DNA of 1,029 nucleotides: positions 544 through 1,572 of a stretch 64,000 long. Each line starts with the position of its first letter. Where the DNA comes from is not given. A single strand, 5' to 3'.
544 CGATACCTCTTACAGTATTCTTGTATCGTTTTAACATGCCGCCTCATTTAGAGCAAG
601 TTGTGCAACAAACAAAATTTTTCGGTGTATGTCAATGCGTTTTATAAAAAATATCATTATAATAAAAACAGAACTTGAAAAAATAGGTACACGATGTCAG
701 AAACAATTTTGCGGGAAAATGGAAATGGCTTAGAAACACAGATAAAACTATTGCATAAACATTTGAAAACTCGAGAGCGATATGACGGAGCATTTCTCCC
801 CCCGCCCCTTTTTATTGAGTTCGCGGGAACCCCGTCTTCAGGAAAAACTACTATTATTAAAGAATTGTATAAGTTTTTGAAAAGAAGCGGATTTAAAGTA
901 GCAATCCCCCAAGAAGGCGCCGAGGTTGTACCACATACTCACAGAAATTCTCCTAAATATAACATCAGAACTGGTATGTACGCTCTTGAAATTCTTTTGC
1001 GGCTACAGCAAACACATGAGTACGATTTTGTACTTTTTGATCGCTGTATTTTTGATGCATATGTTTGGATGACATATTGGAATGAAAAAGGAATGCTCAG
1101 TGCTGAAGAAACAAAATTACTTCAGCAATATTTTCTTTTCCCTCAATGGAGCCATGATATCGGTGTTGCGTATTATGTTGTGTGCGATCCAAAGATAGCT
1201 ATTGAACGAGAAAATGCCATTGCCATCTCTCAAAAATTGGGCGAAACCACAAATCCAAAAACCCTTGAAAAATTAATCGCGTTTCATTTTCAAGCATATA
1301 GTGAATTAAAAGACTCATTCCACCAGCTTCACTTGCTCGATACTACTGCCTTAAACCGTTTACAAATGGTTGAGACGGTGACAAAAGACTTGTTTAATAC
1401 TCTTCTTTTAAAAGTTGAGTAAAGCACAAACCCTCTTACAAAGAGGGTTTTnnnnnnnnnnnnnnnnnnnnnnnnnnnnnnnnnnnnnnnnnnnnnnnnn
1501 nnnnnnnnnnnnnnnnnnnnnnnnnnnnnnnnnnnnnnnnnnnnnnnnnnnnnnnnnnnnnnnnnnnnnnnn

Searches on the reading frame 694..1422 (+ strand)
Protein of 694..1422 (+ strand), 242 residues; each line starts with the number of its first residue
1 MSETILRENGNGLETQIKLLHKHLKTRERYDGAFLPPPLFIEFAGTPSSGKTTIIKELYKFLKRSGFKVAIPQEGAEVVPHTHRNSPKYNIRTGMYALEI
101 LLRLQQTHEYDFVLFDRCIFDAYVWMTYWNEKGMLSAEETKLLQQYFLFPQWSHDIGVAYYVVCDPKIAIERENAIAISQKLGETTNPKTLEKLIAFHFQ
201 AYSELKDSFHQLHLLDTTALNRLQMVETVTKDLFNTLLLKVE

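Call 67: find_encoding_contigs(protein=window:694-1422:+, flank=10000, max_places=2)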
Protein window:694-1422:+ (242 aa): 6 contigs read that carry it; 2 places shown.
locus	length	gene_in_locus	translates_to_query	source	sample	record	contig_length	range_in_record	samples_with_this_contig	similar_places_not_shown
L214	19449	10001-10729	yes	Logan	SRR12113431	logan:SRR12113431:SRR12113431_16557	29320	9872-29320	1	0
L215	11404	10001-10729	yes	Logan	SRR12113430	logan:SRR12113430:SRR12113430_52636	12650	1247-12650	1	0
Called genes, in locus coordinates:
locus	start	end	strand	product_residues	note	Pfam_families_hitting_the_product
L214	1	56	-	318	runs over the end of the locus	PF00070:Pyr_redox (faint), PF00890:FAD_binding_2 (faint), PF01266:DAO (faint), PF03486:HI0933_like (faint), PF07992:Pyr_redox_2, PF12831:FAD_oxidored (weak), PF13738:Pyr_redox_3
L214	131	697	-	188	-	PF01066:CDP-OH_P_transf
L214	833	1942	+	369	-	PF02812:ELFV_dehydrog_N, PF00208:ELFV_dehydrog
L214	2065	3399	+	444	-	PF00202:Aminotran_3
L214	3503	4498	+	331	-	-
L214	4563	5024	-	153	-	PF03640:Lipoprotein_15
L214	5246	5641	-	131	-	PF05514:HR_lesion (faint), PF07681:DoxX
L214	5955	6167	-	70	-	PF03960:ArsC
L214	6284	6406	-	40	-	-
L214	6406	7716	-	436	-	PF07705:CARDB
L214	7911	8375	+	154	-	-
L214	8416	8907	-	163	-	PF00383:dCMP_cyt_deam_1, PF14437:MafB19-deam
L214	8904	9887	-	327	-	PF01633:Choline_kinase, PF01636:APH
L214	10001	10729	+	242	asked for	PF01712:dNK (weak), PF13521:AAA_28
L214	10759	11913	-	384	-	PF00578:AhpC-TSA, PF08534:Redoxin, PF13905:Thioredoxin_8 (weak), PF17991:Thioredoxin_10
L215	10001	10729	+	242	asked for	PF01712:dNK (weak), PF13521:AAA_28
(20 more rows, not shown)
